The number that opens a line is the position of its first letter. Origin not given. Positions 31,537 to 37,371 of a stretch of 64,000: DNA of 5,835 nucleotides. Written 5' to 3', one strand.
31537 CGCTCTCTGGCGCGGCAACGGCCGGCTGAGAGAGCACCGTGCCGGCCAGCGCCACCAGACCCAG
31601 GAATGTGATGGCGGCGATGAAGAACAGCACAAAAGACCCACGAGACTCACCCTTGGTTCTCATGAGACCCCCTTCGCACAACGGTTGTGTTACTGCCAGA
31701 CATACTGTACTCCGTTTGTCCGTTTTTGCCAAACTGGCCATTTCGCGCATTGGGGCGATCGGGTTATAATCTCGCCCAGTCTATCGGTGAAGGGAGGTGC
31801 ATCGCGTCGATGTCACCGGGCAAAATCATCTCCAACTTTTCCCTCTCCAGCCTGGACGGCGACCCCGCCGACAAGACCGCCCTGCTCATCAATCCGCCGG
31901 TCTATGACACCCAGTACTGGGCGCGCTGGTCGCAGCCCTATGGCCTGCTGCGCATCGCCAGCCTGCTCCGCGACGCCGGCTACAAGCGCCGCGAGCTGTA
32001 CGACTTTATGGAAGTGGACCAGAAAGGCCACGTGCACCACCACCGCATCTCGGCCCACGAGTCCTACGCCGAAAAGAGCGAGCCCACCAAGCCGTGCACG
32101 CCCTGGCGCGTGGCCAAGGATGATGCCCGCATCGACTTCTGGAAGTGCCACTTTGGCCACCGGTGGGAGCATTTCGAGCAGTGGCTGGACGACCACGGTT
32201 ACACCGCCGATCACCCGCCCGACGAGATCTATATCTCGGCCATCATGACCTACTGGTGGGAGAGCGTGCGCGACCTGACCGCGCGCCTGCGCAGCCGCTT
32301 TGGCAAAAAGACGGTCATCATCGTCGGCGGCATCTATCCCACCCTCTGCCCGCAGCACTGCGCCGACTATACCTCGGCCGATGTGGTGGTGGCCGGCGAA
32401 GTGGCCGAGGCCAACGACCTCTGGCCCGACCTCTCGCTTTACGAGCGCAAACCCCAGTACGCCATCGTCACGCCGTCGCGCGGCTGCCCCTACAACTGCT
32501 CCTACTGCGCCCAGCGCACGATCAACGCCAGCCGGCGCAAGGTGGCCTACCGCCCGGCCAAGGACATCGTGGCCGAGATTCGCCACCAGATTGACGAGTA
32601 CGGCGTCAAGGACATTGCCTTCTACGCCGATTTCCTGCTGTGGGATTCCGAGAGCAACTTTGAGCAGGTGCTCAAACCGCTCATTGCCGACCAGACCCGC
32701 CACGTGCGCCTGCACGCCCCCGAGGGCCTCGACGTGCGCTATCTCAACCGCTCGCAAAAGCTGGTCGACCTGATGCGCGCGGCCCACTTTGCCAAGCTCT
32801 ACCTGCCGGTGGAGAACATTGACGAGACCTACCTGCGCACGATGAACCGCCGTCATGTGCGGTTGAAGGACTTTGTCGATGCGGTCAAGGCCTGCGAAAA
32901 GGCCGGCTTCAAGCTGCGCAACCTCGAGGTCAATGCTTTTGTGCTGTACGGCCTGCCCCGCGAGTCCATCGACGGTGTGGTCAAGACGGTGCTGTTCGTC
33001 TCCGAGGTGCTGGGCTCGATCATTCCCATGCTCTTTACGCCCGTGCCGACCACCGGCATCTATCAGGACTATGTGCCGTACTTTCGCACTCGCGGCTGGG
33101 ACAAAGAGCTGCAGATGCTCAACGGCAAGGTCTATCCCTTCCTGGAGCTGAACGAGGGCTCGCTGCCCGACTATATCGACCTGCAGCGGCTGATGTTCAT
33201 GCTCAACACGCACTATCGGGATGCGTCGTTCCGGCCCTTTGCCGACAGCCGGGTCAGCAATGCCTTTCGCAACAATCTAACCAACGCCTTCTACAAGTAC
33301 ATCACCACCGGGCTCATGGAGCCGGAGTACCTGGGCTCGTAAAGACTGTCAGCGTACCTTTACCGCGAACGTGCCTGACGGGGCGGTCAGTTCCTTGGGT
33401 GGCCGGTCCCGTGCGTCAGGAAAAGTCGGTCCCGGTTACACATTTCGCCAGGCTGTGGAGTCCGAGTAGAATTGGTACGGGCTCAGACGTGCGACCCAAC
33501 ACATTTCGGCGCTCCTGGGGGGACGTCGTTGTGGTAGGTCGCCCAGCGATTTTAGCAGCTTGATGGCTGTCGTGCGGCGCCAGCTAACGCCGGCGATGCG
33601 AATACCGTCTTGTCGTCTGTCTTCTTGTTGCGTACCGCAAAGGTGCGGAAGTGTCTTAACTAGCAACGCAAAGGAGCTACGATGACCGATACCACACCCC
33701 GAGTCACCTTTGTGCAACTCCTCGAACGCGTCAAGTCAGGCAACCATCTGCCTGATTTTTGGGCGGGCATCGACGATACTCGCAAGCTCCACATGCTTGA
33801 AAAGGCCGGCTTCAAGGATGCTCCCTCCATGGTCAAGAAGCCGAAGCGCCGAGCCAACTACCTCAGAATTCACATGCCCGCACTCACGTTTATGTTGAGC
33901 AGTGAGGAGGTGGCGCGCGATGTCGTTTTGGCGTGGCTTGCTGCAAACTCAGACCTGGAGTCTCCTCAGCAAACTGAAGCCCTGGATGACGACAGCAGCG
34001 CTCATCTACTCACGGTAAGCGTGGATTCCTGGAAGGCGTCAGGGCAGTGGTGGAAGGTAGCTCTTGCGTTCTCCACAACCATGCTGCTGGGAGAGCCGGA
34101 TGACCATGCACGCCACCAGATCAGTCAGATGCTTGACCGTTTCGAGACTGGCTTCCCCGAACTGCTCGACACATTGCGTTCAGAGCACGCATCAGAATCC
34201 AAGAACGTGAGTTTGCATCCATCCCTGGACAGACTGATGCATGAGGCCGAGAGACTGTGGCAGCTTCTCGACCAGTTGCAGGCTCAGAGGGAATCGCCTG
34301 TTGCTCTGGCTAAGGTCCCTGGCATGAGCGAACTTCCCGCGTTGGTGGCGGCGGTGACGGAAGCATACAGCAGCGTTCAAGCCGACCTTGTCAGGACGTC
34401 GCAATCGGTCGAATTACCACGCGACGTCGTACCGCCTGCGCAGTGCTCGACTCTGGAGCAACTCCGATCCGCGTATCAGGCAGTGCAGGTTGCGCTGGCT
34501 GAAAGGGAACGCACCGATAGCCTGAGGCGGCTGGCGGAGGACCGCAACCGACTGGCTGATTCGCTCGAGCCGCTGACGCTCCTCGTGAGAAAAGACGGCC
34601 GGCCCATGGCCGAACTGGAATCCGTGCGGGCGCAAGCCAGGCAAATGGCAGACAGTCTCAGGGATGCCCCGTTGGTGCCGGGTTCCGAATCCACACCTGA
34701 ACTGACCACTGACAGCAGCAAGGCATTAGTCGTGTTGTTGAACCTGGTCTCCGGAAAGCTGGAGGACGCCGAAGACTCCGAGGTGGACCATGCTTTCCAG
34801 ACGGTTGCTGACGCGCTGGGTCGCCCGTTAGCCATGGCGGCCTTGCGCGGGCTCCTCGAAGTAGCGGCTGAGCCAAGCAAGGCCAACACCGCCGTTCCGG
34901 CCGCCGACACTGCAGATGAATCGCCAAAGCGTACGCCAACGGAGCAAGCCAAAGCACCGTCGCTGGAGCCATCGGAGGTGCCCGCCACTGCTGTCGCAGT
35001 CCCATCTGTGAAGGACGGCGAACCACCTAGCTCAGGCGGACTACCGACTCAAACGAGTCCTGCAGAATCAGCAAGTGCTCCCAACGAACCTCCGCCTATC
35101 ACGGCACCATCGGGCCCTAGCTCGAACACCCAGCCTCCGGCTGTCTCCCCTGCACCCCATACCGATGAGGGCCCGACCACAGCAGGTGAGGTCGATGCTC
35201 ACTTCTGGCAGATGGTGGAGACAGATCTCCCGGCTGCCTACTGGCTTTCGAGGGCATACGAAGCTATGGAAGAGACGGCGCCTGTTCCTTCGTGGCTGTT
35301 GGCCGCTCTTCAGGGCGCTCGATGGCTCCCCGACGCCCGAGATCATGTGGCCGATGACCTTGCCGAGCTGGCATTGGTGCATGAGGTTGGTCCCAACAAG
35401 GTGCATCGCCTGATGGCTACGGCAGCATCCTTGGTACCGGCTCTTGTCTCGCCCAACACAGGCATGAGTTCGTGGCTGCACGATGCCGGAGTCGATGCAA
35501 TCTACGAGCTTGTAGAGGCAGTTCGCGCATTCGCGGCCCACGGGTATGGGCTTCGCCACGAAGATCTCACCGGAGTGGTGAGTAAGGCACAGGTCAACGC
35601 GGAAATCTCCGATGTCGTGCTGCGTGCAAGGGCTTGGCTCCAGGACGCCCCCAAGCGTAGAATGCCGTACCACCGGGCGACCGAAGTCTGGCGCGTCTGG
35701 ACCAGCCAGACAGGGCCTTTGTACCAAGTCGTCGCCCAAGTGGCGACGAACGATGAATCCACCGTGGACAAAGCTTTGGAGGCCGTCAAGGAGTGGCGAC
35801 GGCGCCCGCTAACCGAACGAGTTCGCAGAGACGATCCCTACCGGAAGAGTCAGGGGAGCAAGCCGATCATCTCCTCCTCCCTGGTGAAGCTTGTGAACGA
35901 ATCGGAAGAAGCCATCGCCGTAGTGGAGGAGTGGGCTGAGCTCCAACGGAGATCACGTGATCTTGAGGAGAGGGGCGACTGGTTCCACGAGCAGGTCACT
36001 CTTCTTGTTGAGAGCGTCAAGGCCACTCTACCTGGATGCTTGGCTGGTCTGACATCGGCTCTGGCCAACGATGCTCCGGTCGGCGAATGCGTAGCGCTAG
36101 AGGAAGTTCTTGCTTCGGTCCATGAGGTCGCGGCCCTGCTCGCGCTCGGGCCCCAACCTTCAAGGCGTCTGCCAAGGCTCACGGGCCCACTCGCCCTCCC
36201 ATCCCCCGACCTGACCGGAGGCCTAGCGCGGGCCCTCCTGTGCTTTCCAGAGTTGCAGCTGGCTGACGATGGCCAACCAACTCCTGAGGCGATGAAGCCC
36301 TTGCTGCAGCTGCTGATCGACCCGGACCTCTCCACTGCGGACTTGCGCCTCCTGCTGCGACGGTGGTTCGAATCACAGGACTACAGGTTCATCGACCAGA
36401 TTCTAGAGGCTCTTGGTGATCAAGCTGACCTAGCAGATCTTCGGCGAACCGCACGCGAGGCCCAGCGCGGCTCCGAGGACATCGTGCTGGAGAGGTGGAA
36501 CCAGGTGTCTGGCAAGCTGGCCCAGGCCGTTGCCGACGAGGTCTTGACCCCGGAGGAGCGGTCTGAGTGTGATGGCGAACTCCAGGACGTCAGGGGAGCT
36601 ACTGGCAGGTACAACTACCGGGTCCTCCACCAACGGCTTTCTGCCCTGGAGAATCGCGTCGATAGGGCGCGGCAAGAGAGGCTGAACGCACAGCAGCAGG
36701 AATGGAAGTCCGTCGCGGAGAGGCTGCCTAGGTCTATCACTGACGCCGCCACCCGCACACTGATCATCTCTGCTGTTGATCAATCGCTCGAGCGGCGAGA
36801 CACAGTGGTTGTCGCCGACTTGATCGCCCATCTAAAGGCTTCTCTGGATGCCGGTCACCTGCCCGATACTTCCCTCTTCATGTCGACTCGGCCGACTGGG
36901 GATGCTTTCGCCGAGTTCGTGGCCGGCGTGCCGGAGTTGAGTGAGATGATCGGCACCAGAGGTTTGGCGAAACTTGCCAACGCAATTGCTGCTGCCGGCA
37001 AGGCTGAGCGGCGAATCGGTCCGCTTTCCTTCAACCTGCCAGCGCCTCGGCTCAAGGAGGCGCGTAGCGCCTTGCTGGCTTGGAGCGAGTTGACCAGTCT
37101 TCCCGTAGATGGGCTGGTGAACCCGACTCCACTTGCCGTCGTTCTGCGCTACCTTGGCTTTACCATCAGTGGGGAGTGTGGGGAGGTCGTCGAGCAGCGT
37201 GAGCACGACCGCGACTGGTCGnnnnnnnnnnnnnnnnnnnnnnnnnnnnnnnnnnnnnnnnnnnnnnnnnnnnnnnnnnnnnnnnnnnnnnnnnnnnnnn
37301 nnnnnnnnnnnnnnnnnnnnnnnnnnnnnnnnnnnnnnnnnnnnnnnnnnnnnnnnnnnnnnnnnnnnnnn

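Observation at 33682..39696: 2004-aa protein with a central STAND/AAA+-like NTPase flanked by ~1250 aa and ~500 aa of unassigned sequence, a candidate novel sensor/defence protein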

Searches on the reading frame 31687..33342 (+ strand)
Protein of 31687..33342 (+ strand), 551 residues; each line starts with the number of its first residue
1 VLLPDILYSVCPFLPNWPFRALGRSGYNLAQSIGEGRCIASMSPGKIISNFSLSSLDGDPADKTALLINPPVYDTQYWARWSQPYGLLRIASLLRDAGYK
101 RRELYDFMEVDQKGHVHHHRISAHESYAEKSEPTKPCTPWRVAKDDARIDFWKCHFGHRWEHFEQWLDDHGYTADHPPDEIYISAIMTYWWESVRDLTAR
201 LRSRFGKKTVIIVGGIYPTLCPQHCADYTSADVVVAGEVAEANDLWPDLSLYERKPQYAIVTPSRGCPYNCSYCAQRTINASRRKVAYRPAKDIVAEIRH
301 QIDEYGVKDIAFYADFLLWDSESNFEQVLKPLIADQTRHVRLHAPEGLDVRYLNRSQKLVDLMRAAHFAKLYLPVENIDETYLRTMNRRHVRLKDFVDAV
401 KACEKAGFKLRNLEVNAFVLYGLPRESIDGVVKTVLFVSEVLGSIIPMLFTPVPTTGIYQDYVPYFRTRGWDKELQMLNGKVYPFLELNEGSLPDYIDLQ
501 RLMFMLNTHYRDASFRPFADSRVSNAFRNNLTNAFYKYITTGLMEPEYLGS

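Call 6: search_protein_families(library=pfam, proteins=[window:31687-33342:+], max_evalue=0.1)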
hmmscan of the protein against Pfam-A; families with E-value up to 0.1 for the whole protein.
window:31687-33342:+ (551 aa): 3 families
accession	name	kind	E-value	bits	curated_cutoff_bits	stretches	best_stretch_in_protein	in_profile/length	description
PF04055.27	Radical_SAM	-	4.9e-19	69.5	29.5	1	262-435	2-163/166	Radical SAM superfamily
PF02310.24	B12-binding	-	4.4e-08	33.4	32.1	1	174-242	48-116/121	B12 binding domain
PF00329.25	Complex1_30kDa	-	0.043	14.8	22.5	0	90-127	72-109/124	Respiratory-chain NADH dehydrogenase, 30 Kd subunit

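Call 7: search_protein_families(library=padloc, proteins=[window:31687-33342:+], max_evalue=0.1)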
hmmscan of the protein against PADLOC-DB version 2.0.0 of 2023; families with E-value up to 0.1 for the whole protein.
window:31687-33342:+ (551 aa): 1 family
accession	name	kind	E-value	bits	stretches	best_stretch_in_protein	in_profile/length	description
PDLC04689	PDC-M51A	-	1.7e-07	28.4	1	264-439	190-350/420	-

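Call 8: search_protein_families(library=ncbifam, proteins=[window:31687-33342:+], max_evalue=0.1)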
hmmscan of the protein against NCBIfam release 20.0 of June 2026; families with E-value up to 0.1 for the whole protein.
window:31687-33342:+ (551 aa): 27 families (the best 25 are shown)
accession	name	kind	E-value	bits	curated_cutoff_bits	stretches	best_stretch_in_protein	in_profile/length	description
TIGR04072.2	rSAM_ladder_B12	equivalog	2e-16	59.7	360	2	251-439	173-347/443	lipid biosynthesis B12-binding/radical SAM protein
TIGR04013.1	B12_SAM_MJ_1487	hypoth_equivalog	8.1e-15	54.5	251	2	252-457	145-352/382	TIGR04013 family B12-binding domain/radical SAM domain-containing protein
TIGR02026.1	BchE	equivalog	3.6e-13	49.2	481.35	1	255-460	191-385/497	magnesium-protoporphyrin IX monomethyl ester anaerobic oxidative cyclase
NF038361.1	rSAM_Sden_1168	equivalog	3.4e-11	42.4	575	1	251-440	275-450/560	Sden_1168 family B12-binding radical SAM P-methyltransferase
NF045585.1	rSAM_slr0320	equivalog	1.7e-10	40.1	775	1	241-416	217-386/511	photosystem II high light acclimation radical SAM protein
TIGR04479.1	bcpD_PhpK_rSAM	subfamily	2e-10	39.6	600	1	260-440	243-408/504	PhpK family radical SAM P-methyltransferase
TIGR00089.1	TIGR00089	subfamily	1.3e-08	34.1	251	1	255-441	137-318/429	MiaB/RimO family radical SAM methylthiotransferase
TIGR01578.1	MiaB-like-B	hypoth_equivalog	2.2e-07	30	314.7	1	255-440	131-311/421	tRNA (N(6)-L-threonylcarbamoyladenosine(37)-C(2))-methylthiotransferase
TIGR04190.1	B12_SAM_Ta0216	equivalog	3.4e-07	29.2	500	1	253-443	215-396/554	TIGR04190 family B12-binding domain/radical SAM domain protein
TIGR03471.1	HpnJ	equivalog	4.3e-07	29.2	577.6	1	254-477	194-398/472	hopanoid biosynthesis associated radical SAM protein HpnJ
TIGR04014.1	B12_SAM_MJ_0865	equivalog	4.5e-07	29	360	1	263-457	165-353/434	methyl-coenzyme M reductase glutamine C-methyltransferase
NF033070.1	rSAM_AprD4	equivalog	9.1e-07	28.1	500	1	261-441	199-366/456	AprD4 family radical SAM diol-dehydratase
TIGR04385.1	B12_rSAM_cofa1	equivalog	1e-06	28.2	450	1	261-334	198-268/438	B12 lower ligand biosynthesis radical SAM protein BzaD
NF040546.1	rSAM_CUAEP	equivalog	1.2e-06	27.5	500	1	262-412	175-317/468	CUAEP/CCAEP-tail radical SAM (seleno)protein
TIGR01125.1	TIGR01125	equivalog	4e-06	26.2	356.95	1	256-431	135-306/432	30S ribosomal protein S12 methylthiotransferase RimO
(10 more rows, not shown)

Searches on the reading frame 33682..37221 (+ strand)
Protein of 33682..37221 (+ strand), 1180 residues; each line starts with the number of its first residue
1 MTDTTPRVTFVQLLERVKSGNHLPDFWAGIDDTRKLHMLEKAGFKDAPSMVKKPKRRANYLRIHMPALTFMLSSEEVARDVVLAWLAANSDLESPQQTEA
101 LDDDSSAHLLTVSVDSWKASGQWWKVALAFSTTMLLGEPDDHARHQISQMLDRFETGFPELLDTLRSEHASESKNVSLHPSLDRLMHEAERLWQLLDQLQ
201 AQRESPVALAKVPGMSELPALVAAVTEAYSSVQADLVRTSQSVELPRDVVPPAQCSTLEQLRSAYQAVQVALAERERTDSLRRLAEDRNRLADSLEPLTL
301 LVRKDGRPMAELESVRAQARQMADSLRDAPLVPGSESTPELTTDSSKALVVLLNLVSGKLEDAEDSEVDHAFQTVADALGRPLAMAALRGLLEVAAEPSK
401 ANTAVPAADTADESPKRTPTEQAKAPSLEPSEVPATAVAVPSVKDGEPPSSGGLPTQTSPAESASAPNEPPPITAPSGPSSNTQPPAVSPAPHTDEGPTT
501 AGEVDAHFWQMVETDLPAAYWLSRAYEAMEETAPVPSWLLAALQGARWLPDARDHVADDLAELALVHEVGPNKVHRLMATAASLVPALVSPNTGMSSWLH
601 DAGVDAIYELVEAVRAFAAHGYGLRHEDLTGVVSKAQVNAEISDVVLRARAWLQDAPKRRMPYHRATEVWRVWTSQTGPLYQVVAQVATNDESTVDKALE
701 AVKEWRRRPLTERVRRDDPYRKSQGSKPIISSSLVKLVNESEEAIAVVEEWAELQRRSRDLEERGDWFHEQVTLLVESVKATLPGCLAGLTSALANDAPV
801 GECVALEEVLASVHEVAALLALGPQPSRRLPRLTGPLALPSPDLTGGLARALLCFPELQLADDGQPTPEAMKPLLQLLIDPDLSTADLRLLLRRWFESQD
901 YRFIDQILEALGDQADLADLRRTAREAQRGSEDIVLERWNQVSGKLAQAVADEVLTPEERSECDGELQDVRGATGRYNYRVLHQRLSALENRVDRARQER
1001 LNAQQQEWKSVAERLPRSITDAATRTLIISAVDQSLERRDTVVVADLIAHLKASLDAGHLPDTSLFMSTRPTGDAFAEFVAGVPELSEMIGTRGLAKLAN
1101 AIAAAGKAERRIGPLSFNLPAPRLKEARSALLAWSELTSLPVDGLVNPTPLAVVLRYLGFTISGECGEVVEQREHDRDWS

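Call 25: search_solved_structures(query=window:33682-37221:+, max_evalue=1)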
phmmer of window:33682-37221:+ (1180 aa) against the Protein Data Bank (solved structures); distinct sequences matched with E-value up to 1: 0.

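Call 74: search_protein_families(library=pfam, alignment_id=A5, max_evalue=0.1)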
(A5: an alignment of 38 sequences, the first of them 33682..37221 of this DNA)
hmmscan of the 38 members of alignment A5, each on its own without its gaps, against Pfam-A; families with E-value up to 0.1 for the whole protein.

A. member 1, window:33682-37221:+ (1180 aa): 1 family
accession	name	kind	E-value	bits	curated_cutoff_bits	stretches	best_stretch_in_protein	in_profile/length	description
PF04286.17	DUF445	-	0.086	13.2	33.8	0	628-783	129-286/368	Protein of unknown function (DUF445)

B. families by the number of members that match (of 38 scanned): 37 families (the first 25 are shown)
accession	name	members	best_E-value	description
PF04539.22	Sigma70_r3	8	3.6e-26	Sigma-70 region 3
PF04542.20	Sigma70_r2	8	1.6e-24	Sigma-70 region 2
PF04545.22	Sigma70_r4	8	9.2e-20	Sigma-70, region 4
PF00140.25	Sigma70_r1_2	8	7e-13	Sigma-70 factor, region 1.2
PF16752.10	TBCC_N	7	0.0096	Tubulin-specific chaperone C N-terminal domain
PF04691.17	ApoC-I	1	0.0011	Apolipoprotein C-I (ApoC-1)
PF23854.1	DUF7217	1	0.0019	Domain of unknown function (DUF7217)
PF19754.4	DUF6241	1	0.003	Family of unknown function (DUF6241)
PF08125.19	Mannitol_dh_C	1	0.011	Mannitol dehydrogenase C-terminal domain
PF08974.15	DUF1877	1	0.013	Domain of unknown function (DUF1877)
PF05597.16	Phasin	1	0.017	Poly(hydroxyalcanoate) granule associated protein (phasin)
PF21128.4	MCM4_WHD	1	0.018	MCM4, winged helix domain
PF10511.15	Cementoin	1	0.021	Trappin protein transglutaminase binding domain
PF24850.1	CC_BshC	1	0.024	Bacillithiol biosynthesis BshC, C-terminal coiled-coil domain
PF25007.1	DYH2-5-8_CC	1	0.027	Dynein axonemal heavy chain 2/5/8 coiled-coil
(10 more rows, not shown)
